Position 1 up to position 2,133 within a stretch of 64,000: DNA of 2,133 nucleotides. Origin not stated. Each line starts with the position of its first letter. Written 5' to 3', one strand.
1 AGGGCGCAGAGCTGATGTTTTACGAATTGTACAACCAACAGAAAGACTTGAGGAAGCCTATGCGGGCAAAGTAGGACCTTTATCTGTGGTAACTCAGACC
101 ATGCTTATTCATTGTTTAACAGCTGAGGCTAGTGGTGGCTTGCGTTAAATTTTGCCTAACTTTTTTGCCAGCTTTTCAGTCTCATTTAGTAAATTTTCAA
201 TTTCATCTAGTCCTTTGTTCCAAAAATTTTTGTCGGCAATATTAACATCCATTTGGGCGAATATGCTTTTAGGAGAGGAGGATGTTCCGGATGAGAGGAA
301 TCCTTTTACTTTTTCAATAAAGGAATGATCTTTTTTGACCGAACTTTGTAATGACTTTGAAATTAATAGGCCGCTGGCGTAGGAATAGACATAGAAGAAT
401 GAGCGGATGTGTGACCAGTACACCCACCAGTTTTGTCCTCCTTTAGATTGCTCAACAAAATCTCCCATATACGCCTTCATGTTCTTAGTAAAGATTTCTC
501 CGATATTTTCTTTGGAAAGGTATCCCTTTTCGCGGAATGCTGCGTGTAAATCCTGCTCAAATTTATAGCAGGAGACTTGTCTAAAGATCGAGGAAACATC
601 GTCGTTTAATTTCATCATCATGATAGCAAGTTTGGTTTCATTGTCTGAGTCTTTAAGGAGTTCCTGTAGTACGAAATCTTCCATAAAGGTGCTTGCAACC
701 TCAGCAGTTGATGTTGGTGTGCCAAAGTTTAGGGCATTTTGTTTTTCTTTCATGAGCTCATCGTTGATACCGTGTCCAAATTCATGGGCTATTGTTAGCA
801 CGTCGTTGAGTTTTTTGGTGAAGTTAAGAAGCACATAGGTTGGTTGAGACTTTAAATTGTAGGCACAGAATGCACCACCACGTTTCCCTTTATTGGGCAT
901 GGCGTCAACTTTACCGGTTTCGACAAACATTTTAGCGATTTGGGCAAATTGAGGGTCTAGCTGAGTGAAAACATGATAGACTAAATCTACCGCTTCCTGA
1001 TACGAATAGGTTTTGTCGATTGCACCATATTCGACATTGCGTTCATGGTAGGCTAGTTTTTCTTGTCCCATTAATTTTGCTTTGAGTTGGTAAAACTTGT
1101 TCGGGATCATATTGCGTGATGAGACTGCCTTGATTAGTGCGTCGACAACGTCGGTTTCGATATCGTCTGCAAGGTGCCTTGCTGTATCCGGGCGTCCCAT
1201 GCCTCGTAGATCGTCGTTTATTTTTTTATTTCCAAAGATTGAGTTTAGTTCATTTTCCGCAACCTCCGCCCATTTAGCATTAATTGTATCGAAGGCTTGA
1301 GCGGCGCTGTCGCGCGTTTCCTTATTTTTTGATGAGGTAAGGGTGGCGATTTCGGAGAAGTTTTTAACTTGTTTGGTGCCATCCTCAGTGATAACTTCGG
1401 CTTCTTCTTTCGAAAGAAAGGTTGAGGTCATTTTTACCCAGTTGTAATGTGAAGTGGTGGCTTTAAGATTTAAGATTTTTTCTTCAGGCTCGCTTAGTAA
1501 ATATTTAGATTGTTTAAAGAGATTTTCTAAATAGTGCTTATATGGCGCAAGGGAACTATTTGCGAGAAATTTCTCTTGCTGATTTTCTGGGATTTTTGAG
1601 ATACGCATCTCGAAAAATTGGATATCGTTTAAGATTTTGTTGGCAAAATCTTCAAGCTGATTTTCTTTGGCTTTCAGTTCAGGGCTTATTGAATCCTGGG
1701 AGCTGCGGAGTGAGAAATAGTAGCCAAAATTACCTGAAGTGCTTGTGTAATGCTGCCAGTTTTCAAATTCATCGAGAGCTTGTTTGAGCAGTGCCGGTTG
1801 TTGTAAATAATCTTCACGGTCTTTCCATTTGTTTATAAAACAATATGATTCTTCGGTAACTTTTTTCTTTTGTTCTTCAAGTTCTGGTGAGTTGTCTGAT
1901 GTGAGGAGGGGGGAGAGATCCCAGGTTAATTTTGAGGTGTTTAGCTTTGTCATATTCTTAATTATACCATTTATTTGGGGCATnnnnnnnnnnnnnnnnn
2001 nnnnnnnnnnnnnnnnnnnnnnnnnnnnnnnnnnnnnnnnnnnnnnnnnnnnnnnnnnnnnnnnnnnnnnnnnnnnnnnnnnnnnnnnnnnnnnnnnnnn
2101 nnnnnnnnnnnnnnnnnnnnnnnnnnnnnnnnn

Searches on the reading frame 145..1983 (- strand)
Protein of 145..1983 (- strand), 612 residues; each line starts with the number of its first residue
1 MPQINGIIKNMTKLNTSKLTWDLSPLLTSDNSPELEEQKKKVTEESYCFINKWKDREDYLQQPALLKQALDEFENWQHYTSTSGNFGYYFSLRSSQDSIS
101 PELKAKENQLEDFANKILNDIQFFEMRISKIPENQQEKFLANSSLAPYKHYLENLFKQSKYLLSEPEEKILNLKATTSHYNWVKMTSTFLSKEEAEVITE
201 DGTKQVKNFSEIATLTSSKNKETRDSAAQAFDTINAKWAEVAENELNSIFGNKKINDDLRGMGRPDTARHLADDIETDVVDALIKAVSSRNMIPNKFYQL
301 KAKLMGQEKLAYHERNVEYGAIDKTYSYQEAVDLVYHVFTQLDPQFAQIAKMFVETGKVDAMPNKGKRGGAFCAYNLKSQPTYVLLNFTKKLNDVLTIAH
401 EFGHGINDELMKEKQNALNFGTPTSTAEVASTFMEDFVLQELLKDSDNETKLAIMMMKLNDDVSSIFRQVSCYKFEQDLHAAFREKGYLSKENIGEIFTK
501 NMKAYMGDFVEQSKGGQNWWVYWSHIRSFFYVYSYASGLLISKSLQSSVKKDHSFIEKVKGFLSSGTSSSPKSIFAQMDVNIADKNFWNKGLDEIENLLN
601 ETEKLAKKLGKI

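Call 14: search_protein_families(library=ncbifam, proteins=[window:145-1983:-], max_evalue=0.00001)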
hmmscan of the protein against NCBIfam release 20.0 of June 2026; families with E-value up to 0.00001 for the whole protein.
window:145-1983:- (612 aa): 3 families
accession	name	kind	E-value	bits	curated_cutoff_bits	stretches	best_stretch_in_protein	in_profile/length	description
TIGR02290.1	M3_fam_3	subfamily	7.5e-123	411.5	561.7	1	20-605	1-587/587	M3 family oligoendopeptidase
TIGR00181.1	pepF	equivalog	9.2e-80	269.2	490.55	1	17-604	6-590/591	oligoendopeptidase F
TIGR02289.1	M3_not_pepF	subfamily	1.2e-14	53.8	442.35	1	301-582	242-527/549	M3 family oligoendopeptidase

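Call 17: find_homologous_proteins(query=window:145-1983:-, max_evalue=1e-50)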
Query window:145-1983:- (612 aa): 3001 proteins with E <= 1e-50 among 8000 candidates; the best 120 are listed.
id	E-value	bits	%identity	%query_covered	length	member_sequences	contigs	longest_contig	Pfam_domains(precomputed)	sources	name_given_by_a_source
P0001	0.0e+0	1345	100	98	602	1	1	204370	PF08439.16,PF01432.27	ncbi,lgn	-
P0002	0.0e+0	1239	91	98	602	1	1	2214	PF08439.16,PF01432.27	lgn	-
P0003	0.0e+0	1148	84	98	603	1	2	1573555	PF08439.16,PF01432.27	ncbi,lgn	-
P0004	0.0e+0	1108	81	98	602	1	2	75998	PF08439.16,PF01432.27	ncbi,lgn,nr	ncbi:MAG: M3 family oligoendopeptidase [bacterium]|nr:M3 family oligoendopeptidase [bacterium]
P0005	0.0e+0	1065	78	98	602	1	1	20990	PF08439.16,PF01432.27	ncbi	-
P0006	7.6e-296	1000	75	97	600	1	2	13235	PF08439.16,PF01432.27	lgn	-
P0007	1.3e-257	874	66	98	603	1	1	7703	PF08439.16,PF01432.27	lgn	-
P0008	8.3e-257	871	64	97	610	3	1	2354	PF08439.16,PF01432.27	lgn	-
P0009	1.5e-256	871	65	98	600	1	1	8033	PF08439.16,PF01432.27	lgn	-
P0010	1.1e-254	864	64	98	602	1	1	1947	PF08439.16,PF01432.27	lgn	-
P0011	1.7e-251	854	63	97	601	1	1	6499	PF08439.16,PF01432.27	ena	-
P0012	7.8e-251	852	65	97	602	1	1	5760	PF08439.16,PF01432.27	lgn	-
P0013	1.0e-250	851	63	97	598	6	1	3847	PF08439.16,PF01432.27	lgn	-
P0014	1.2e-249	848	61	98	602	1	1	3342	PF08439.16,PF01432.27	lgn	-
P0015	1.3e-249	848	61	98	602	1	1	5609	PF08439.16,PF01432.27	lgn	-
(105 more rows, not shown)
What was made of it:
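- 1961..1969 (-): pepF extended -10 box (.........), 7 nt before the ATG at 1953; flanks copy A. The 602-aa start is supported by homologues (call 17).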

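Call 18: find_encoding_contigs(protein=P0001, flank=10000, max_places=3)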
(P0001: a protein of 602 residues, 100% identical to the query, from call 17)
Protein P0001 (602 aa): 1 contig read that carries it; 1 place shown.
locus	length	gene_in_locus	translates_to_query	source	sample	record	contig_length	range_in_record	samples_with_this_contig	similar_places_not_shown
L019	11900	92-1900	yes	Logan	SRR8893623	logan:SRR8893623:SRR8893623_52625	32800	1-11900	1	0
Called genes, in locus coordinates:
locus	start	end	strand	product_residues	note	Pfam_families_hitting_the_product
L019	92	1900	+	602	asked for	PF08439:Peptidase_M3_N, PF01432:Peptidase_M3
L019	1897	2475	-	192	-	-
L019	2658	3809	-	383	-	PF02540:NAD_synthase (faint), PF03054:tRNA_Me_trans, PF20259:tRNA_Me_trans_M, PF20258:tRNA_Me_trans_C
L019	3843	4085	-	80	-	-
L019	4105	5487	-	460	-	PF00155:Aminotran_1_2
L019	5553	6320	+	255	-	-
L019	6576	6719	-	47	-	-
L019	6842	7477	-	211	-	PF00081:Sod_Fe_N (weak), PF02777:Sod_Fe_C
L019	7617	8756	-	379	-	-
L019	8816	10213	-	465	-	PF19295:SufBD_N, PF01458:SUFBD_core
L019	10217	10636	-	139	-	-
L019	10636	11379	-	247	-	PF02463:SMC_N (faint), PF00005:ABC_tran, PF13304:AAA_21 (faint)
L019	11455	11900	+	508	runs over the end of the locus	PF09852:DUF2079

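Call 19: find_encoding_contigs(protein=P0003, flank=10000, max_places=3)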
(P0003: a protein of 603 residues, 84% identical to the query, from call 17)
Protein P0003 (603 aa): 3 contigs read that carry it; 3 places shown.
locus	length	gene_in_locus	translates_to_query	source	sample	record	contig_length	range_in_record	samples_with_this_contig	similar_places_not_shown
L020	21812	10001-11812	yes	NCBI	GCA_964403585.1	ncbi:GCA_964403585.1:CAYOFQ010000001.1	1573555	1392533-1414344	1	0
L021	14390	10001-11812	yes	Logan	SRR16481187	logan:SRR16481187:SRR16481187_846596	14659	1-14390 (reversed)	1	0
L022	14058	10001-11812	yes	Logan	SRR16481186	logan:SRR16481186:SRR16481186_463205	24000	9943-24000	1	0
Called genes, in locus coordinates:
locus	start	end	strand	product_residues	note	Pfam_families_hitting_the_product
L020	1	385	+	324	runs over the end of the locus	PF01594:AI-2E_transport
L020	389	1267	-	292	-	PF17773:UPF0176_N, PF00581:Rhodanese, PF12368:Rhodanese_C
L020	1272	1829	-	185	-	PF00293:NUDIX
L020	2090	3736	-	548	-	-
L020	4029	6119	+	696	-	PF13191:AAA_16 (weak), PF23569:NBD_SMAX1, PF00004:AAA, PF17871:AAA_lid_9, PF07724:AAA_2, PF00004:AAA, PF07728:AAA_5, PF10431:ClpB_D2-small, +6 more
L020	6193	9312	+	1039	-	PF00149:Metallophos, PF11721:Malectin, PF12819:Malectin_like (faint), PF11721:Malectin, PF07691:PA14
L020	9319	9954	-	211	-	PF00730:HhH-GPD, PF00633:HHH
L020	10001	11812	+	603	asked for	PF08439:Peptidase_M3_N, PF01432:Peptidase_M3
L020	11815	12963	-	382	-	PF03054:tRNA_Me_trans, PF20259:tRNA_Me_trans_M, PF20258:tRNA_Me_trans_C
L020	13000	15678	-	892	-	PF04545:Sigma70_r4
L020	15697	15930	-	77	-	-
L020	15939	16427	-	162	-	-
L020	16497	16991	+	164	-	-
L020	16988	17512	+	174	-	PF00486:Trans_reg_C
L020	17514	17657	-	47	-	-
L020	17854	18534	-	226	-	PF00081:Sod_Fe_N (weak), PF02777:Sod_Fe_C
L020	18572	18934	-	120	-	-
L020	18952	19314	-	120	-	-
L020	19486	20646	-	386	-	-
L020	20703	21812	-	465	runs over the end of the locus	PF19295:SufBD_N, PF01458:SUFBD_core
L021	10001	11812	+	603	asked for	PF08439:Peptidase_M3_N, PF01432:Peptidase_M3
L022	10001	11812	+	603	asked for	PF08439:Peptidase_M3_N, PF01432:Peptidase_M3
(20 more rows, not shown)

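Call 20: find_encoding_contigs(protein=P0004, flank=10000, max_places=3)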
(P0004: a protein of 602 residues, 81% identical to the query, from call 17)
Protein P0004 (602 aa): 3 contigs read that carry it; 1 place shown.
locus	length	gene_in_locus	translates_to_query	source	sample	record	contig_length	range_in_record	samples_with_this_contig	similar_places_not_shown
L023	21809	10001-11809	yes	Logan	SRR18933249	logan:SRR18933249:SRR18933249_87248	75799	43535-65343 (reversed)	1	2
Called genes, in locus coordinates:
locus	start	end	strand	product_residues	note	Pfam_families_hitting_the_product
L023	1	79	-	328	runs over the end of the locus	PF01791:DeoC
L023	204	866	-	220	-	PF18306:LDcluster4, PF03641:Lysine_decarbox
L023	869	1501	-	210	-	PF00834:Ribul_P_3_epim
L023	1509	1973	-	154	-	PF02502:LacAB_rpiB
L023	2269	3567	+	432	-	PF06925:MGDG_synth (weak)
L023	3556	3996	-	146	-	-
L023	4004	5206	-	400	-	PF02073:Peptidase_M29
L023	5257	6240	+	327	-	PF01594:AI-2E_transport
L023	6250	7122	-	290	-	PF17773:UPF0176_N, PF00581:Rhodanese, PF12368:Rhodanese_C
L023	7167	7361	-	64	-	-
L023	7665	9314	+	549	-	-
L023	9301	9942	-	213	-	PF00730:HhH-GPD, PF00633:HHH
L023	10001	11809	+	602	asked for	PF08439:Peptidase_M3_N, PF01432:Peptidase_M3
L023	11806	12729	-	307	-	-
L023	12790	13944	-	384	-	PF03054:tRNA_Me_trans, PF20259:tRNA_Me_trans_M, PF20258:tRNA_Me_trans_C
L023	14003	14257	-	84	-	-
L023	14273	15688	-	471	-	PF00155:Aminotran_1_2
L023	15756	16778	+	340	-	PF00486:Trans_reg_C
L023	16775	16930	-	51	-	-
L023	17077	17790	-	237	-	-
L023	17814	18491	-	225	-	PF00081:Sod_Fe_N (weak), PF02777:Sod_Fe_C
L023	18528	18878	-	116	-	-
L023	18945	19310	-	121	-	-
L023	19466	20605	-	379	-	-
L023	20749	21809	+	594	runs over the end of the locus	-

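Call 22: find_encoding_contigs(protein=P0005, flank=10000, max_places=2)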
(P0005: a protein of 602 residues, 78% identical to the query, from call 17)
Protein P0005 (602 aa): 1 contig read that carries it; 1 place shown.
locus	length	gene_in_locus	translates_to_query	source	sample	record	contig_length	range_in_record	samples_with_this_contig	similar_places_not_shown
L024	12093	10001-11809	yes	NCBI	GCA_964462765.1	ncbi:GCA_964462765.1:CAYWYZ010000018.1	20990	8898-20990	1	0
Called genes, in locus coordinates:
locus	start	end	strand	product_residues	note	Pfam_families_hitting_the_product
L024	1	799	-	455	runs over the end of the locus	PF10502:Peptidase_S26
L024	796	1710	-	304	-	PF06691:DUF1189 (weak)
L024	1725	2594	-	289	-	PF17773:UPF0176_N, PF00581:Rhodanese, PF12368:Rhodanese_C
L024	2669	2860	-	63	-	-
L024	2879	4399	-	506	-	PF00149:Metallophos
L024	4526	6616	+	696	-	PF13191:AAA_16 (weak), PF23569:NBD_SMAX1, PF00004:AAA, PF17871:AAA_lid_9, PF07724:AAA_2, PF00004:AAA, PF07728:AAA_5, PF10431:ClpB_D2-small, +7 more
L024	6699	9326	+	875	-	PF00149:Metallophos (weak), PF11721:Malectin, PF07691:PA14, PF10528:GLEYA (weak)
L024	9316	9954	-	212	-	PF00730:HhH-GPD, PF00633:HHH (weak)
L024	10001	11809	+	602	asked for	PF08439:Peptidase_M3_N, PF01432:Peptidase_M3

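Call 23: find_encoding_contigs(protein=P0002, flank=10000, max_places=2)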
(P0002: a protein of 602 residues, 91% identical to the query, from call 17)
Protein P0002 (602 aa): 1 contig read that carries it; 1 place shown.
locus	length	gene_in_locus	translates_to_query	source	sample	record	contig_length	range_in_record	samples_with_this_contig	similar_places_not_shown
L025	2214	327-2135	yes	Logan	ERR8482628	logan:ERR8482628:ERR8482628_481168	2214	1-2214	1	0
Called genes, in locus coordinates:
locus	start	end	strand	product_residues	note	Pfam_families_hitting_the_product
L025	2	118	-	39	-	?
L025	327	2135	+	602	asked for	PF08439:Peptidase_M3_N, PF01432:Peptidase_M3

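Call 85: find_encoding_contigs(protein=P0006, flank=10000, max_places=3)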
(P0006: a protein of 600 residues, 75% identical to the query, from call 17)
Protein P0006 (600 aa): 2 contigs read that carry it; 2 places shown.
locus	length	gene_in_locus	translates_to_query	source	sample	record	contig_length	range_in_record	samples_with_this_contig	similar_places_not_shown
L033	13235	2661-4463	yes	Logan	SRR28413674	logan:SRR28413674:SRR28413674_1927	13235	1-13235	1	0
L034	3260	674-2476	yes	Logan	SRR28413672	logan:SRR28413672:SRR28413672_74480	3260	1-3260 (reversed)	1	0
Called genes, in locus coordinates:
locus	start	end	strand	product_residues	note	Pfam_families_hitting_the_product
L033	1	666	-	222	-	?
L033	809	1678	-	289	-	PF17773:UPF0176_N, PF00581:Rhodanese, PF12368:Rhodanese_C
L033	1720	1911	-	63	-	-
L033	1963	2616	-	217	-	PF00730:HhH-GPD, PF00633:HHH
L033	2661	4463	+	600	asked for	PF08439:Peptidase_M3_N, PF01432:Peptidase_M3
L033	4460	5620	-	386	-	PF02540:NAD_synthase (faint), PF03054:tRNA_Me_trans, PF20259:tRNA_Me_trans_M, PF20258:tRNA_Me_trans_C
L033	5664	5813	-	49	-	-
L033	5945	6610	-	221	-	PF00081:Sod_Fe_N (weak), PF02777:Sod_Fe_C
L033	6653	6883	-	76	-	-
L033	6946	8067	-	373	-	-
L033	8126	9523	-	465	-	PF19295:SufBD_N, PF01458:SUFBD_core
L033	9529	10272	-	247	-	PF02463:SMC_N, PF00005:ABC_tran, PF13304:AAA_21 (faint)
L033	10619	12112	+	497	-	PF09852:DUF2079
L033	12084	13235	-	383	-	?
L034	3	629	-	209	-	?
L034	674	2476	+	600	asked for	PF08439:Peptidase_M3_N, PF01432:Peptidase_M3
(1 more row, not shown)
